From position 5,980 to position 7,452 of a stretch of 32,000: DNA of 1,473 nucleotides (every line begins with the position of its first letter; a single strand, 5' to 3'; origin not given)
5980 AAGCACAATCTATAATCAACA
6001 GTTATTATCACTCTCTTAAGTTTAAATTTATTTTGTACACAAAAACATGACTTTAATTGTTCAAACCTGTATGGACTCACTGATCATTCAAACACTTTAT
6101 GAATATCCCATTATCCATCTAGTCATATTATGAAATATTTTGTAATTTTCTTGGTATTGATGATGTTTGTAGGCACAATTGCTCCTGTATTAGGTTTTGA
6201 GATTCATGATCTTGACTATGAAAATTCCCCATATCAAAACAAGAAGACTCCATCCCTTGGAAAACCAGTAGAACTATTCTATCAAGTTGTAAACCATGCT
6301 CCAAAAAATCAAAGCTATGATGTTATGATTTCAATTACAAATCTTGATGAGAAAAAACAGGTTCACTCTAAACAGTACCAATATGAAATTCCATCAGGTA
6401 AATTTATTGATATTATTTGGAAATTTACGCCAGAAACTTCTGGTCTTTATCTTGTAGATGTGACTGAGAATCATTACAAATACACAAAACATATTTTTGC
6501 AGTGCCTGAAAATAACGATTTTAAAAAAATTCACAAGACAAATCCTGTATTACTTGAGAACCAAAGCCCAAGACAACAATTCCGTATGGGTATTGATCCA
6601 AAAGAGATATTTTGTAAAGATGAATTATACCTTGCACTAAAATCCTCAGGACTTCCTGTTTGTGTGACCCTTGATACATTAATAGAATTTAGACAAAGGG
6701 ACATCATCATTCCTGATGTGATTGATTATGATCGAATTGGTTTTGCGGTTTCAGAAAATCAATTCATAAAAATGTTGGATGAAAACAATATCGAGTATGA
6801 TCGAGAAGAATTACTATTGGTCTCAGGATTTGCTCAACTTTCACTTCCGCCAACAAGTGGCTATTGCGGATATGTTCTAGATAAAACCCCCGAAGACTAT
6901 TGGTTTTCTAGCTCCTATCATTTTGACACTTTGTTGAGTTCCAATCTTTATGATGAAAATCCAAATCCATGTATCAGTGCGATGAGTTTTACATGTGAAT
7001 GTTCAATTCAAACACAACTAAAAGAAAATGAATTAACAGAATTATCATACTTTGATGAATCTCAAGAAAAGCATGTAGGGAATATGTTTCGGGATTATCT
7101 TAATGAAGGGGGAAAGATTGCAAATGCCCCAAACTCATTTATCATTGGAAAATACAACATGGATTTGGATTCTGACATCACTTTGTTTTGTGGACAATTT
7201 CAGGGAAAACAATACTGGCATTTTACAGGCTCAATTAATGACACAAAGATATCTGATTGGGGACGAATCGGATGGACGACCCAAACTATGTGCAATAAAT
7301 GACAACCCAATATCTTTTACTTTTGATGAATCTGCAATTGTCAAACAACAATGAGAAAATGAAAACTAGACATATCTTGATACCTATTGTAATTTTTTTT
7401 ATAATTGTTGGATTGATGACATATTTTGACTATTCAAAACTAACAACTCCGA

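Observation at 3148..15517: Recurrent upstream box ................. at fixed distance from TATA boxes of secreted-protein genes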

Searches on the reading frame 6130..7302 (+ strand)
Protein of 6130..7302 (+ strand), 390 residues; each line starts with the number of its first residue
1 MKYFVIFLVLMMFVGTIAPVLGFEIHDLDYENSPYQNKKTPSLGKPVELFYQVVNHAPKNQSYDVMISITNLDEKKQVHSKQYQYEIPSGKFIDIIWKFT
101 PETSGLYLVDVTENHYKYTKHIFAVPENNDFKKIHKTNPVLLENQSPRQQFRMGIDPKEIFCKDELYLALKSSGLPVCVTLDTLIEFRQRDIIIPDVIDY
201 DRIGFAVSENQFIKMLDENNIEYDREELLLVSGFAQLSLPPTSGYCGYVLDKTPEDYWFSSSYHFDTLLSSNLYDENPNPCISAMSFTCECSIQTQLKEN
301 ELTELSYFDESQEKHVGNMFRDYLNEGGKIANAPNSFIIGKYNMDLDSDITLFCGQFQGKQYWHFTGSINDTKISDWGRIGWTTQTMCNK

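Call 22: search_protein_families(library=pfam, proteins=[window:6130-7302:+], max_evalue=0.01)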
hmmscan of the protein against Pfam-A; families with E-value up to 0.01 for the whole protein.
window:6130-7302:+ (390 aa): 0 families

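Call 59: find_homologous_proteins(query=window:6130-7302:+, max_evalue=0.001)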
Query window:6130-7302:+ (390 aa): 35 proteins with E <= 0.001 among 1363 candidates.
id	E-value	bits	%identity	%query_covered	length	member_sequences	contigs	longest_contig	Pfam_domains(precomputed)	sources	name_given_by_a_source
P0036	1.2e-269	912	100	100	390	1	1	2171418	-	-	-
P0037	5.0e-162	558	64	97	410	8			-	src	-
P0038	7.8e-149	514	59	97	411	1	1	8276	-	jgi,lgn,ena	-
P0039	9.9e-148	511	61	94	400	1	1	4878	-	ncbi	-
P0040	5.3e-146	505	57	96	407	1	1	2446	-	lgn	-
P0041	3.4e-142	493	56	96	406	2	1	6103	-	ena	-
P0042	4.3e-141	489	57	96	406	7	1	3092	-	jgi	jgi:hypothetical protein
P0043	8.3e-140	485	55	96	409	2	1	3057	-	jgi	jgi:hypothetical protein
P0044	1.0e-138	481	56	91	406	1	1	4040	-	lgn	-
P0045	1.6e-137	477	58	95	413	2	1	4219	-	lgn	-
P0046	8.5e-137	475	54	97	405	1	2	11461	-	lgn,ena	-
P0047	1.1e-135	471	56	96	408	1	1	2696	-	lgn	-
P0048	1.5e-135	471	55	97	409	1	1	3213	-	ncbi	ncbi:MAG: hypothetical protein ACRD94_02010 [Nitrosopumilaceae archaeon]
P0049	1.3e-132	461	57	93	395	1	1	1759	-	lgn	-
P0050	2.5e-130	453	56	92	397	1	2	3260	-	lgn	-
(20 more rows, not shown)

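Call 60: find_encoding_contigs(protein=P0038, flank=5000, max_places=2)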
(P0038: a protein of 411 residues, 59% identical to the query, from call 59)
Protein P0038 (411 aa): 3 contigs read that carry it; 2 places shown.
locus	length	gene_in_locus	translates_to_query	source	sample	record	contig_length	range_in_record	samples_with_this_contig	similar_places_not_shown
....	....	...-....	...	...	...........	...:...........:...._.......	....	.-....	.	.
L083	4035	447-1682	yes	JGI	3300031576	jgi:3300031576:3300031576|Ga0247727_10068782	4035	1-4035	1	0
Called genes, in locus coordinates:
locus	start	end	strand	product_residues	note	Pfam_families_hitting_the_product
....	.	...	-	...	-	?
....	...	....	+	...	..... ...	-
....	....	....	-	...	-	-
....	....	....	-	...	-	-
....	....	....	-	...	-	-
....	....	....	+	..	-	-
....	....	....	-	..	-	-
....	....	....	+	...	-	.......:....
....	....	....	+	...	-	-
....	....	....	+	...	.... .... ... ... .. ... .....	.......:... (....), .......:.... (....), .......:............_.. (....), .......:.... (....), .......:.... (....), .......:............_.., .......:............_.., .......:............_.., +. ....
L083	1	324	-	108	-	?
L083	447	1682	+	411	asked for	-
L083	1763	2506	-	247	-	-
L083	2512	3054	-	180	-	-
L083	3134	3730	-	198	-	-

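Call 61: find_encoding_contigs(protein=P0039, flank=5000, max_places=2)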
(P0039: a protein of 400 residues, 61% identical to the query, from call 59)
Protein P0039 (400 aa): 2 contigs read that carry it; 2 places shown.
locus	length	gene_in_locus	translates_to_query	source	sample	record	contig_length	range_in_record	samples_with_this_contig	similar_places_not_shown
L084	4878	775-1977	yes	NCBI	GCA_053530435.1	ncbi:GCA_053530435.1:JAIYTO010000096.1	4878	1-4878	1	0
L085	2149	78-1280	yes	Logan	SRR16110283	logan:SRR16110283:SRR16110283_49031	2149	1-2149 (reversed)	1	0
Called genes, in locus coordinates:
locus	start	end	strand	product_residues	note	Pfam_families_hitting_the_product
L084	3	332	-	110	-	?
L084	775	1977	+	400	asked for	-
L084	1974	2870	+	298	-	-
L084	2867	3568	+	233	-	-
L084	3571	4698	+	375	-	-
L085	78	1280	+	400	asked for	-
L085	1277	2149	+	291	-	?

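Call 62: find_encoding_contigs(protein=P0041, flank=5000, max_places=2)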
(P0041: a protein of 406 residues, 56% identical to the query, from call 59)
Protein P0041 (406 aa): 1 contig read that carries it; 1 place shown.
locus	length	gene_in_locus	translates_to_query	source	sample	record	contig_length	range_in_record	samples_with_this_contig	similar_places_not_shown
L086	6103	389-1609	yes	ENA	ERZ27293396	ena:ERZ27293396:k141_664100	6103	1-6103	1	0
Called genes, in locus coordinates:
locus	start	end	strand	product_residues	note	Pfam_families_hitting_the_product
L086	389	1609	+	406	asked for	-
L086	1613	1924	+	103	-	-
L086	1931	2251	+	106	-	-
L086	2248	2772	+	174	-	-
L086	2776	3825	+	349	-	-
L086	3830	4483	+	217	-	-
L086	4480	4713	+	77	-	-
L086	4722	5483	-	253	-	PF08843:AbiEii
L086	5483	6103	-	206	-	?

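Call 63: find_encoding_contigs(protein=P0046, flank=5000, max_places=2)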
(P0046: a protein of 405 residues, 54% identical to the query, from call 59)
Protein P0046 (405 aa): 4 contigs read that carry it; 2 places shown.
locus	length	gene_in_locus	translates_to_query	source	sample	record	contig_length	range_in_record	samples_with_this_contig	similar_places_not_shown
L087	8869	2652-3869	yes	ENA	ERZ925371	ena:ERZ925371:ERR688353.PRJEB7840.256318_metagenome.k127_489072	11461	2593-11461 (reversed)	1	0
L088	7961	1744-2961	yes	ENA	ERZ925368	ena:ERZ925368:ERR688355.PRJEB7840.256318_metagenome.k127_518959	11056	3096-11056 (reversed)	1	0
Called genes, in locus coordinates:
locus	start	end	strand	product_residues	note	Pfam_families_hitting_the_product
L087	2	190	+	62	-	?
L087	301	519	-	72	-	-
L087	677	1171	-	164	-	-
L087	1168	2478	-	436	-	-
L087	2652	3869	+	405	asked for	-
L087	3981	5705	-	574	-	-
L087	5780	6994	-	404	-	-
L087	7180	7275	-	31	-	-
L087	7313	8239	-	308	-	PF00589:Phage_integrase, PF16795:Phage_integr_3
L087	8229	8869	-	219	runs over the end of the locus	-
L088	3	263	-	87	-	?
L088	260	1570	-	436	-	-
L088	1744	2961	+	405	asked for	-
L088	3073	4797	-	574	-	-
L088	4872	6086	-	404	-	-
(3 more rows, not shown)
